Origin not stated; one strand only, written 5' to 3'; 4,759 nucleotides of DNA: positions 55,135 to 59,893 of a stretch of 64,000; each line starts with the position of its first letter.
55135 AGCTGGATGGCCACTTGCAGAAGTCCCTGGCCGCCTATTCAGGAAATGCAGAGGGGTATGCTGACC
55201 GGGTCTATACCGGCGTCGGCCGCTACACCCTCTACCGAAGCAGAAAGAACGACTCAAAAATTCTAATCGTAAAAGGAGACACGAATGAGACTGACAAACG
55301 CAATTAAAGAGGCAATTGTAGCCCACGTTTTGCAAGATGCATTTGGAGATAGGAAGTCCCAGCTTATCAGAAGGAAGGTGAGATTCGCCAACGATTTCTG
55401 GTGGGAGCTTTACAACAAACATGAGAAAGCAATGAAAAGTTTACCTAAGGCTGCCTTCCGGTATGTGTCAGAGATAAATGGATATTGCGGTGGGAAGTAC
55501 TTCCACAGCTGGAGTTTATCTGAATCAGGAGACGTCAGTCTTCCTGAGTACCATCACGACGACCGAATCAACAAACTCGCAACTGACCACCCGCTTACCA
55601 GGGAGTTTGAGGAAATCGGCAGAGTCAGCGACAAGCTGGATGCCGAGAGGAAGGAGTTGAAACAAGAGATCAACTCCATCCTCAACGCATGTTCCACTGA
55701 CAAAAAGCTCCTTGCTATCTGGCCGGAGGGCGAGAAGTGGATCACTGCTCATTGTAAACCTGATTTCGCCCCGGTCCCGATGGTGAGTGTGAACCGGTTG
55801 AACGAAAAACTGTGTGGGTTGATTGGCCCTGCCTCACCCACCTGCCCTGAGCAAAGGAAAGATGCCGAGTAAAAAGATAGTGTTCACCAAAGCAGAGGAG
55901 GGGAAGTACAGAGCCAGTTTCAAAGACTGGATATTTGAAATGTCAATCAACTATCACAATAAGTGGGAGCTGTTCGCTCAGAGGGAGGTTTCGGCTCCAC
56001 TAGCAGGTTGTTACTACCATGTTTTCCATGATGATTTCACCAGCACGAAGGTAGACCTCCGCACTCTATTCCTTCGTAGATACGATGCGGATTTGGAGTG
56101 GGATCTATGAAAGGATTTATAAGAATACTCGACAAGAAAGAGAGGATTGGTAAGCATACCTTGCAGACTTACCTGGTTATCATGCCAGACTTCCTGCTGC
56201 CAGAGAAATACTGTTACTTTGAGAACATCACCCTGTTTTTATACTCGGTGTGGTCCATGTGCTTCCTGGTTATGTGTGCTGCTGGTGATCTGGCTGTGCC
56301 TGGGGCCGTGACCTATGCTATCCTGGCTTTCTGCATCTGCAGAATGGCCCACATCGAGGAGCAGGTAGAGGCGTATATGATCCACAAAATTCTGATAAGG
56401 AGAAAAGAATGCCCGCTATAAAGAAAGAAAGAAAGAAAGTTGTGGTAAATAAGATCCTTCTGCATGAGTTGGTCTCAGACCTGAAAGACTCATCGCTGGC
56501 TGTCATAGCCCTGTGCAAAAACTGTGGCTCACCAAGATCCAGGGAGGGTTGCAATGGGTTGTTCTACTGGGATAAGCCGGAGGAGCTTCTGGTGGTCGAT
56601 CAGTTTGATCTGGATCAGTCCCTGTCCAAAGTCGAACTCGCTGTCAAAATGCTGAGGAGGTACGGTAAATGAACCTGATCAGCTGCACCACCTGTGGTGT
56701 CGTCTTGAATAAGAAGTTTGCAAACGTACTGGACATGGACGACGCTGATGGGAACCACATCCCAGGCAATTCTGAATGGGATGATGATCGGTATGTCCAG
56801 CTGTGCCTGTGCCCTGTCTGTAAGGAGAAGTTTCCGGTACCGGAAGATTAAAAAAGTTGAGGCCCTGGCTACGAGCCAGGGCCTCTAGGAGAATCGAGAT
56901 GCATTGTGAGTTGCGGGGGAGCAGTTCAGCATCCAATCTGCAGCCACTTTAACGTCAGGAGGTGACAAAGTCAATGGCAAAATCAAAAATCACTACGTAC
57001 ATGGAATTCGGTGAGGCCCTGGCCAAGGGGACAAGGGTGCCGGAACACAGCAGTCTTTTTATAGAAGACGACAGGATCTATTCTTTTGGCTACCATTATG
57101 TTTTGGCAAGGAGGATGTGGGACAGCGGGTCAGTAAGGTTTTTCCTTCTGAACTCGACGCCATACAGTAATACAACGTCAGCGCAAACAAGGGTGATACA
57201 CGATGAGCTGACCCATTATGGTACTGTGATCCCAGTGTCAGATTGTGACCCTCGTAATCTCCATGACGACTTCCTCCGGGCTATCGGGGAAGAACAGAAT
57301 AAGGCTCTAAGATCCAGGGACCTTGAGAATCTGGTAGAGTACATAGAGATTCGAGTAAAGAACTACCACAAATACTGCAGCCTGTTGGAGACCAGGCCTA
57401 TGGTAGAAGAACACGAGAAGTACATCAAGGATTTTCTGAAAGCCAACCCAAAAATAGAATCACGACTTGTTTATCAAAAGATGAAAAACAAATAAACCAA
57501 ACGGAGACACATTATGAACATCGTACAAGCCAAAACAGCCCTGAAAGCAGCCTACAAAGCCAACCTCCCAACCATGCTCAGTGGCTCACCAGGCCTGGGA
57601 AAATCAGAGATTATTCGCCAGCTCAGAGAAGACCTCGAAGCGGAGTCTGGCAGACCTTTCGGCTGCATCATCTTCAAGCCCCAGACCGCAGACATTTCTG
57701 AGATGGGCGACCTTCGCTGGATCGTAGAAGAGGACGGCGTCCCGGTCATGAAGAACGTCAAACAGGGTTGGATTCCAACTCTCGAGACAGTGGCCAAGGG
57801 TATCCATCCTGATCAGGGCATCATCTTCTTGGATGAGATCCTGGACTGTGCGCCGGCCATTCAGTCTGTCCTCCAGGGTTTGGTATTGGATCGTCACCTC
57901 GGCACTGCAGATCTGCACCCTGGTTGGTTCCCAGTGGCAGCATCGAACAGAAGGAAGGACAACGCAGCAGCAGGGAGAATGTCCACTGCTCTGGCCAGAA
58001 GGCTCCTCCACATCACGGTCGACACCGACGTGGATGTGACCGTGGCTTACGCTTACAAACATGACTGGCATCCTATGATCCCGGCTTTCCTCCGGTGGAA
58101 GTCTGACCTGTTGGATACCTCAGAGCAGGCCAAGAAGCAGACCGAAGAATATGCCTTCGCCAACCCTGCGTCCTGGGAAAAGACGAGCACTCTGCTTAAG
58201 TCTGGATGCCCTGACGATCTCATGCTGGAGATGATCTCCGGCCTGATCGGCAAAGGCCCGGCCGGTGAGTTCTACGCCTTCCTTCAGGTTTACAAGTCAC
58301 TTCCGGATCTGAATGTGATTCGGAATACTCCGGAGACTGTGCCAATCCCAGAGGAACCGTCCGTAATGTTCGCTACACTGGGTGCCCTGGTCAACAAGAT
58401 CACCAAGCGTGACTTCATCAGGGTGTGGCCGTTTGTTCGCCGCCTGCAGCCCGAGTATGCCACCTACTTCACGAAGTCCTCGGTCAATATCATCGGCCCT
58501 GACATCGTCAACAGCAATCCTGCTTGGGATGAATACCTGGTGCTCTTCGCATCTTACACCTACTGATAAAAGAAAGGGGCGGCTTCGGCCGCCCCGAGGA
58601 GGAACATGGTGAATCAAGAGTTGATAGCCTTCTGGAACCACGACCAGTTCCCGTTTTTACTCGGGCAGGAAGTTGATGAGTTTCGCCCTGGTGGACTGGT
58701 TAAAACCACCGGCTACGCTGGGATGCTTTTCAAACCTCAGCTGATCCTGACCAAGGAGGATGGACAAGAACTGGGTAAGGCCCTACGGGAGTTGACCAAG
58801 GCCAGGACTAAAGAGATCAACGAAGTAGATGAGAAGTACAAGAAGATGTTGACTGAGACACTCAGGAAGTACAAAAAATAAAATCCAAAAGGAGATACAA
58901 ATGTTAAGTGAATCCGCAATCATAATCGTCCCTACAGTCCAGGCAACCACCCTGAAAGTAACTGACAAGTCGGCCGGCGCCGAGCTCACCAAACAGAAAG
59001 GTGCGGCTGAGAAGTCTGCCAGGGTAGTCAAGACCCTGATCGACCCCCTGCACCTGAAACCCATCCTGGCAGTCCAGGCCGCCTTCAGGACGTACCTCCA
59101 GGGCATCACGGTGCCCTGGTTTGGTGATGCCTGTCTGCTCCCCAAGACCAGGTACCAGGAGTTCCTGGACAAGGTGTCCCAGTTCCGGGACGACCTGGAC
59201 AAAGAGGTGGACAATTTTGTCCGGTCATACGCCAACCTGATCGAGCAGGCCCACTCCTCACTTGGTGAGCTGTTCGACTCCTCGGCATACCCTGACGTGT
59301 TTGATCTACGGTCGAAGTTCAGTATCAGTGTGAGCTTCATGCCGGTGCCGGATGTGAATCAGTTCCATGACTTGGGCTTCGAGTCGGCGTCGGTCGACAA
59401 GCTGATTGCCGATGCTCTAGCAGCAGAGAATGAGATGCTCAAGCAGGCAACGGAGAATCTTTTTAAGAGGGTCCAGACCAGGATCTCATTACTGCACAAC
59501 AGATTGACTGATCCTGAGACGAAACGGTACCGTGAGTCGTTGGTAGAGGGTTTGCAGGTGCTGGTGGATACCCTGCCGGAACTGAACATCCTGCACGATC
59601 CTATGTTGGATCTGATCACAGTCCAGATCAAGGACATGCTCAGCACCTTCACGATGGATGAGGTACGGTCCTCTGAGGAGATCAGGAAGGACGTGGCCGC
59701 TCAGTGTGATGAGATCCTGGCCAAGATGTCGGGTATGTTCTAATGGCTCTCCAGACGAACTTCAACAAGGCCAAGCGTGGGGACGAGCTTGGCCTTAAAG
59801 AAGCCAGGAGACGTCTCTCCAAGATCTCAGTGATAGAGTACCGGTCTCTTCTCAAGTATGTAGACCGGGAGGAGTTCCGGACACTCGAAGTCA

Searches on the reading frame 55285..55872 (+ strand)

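Call 82: search_protein_families(library=pfam, proteins=[window:55285-55872:+], max_evalue=0.001)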
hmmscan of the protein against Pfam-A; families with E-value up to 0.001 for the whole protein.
window:55285-55872:+ (195 aa): 1 family
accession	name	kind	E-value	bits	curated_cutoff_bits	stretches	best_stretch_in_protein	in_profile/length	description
PF18757.6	Nmad5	-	5.2e-25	89.2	27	1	1-175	1-202/206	Nucleotide modification associated domain 5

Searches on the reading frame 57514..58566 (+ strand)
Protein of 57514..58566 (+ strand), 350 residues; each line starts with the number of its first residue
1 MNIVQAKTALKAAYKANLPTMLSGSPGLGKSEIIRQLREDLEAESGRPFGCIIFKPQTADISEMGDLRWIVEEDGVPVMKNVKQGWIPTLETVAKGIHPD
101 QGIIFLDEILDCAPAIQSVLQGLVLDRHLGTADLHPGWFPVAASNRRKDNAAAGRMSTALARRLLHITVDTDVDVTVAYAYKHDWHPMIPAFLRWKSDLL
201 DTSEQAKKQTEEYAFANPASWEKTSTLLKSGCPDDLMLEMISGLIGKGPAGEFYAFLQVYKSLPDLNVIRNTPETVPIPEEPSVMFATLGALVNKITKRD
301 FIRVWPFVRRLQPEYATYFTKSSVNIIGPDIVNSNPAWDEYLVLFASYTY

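Call 26: search_protein_families(library=phrogs, proteins=[window:57514-58566:+], max_evalue=0.00001)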
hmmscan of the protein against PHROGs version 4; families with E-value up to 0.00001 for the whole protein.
window:57514-58566:+ (350 aa): 2 families
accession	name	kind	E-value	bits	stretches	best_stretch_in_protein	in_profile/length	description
phrog_1297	-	other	2.9e-62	211.8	1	1-325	9-330/356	ATPase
phrog_16335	-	other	5.3e-11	43.2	1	103-178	101-176/267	ATPase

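Call 82: search_protein_families(library=pfam, proteins=[window:57514-58566:+], max_evalue=0.001)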
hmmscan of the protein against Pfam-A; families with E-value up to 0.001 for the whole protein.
window:57514-58566:+ (350 aa): 3 families
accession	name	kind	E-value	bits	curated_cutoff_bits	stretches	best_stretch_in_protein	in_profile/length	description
PF20030.5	bpMoxR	-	5.3e-06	26.1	27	0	89-171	86-168/205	MoxR domain in the MoxR-vWA-beta-propeller ternary systems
PF07728.20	AAA_5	-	1.4e-05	25.5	22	1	20-134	2-100/139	AAA domain (dynein-related subfamily)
PF13401.12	AAA_22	-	0.00083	20.1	27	0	20-109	8-93/130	AAA domain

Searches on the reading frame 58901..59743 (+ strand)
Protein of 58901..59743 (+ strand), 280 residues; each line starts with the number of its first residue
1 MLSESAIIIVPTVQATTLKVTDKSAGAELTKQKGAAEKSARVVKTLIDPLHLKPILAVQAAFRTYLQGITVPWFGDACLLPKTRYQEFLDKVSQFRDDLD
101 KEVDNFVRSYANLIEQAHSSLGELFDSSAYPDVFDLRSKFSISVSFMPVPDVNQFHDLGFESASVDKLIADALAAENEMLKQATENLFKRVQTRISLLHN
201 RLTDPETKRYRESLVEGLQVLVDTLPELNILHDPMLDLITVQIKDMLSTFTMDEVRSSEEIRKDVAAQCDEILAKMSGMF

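Call 26: search_protein_families(library=phrogs, proteins=[window:58901-59743:+], max_evalue=0.00001)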
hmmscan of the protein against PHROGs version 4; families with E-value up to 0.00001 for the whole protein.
window:58901-59743:+ (280 aa): 0 families

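Call 82: search_protein_families(library=pfam, proteins=[window:58901-59743:+], max_evalue=0.001)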
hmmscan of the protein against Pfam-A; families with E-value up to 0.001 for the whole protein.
window:58901-59743:+ (280 aa): 1 family
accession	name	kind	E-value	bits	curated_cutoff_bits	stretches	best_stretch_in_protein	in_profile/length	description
PF11348.13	DUF3150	-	0.00089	19.1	24.9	0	43-192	42-190/257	Protein of unknown function (DUF3150)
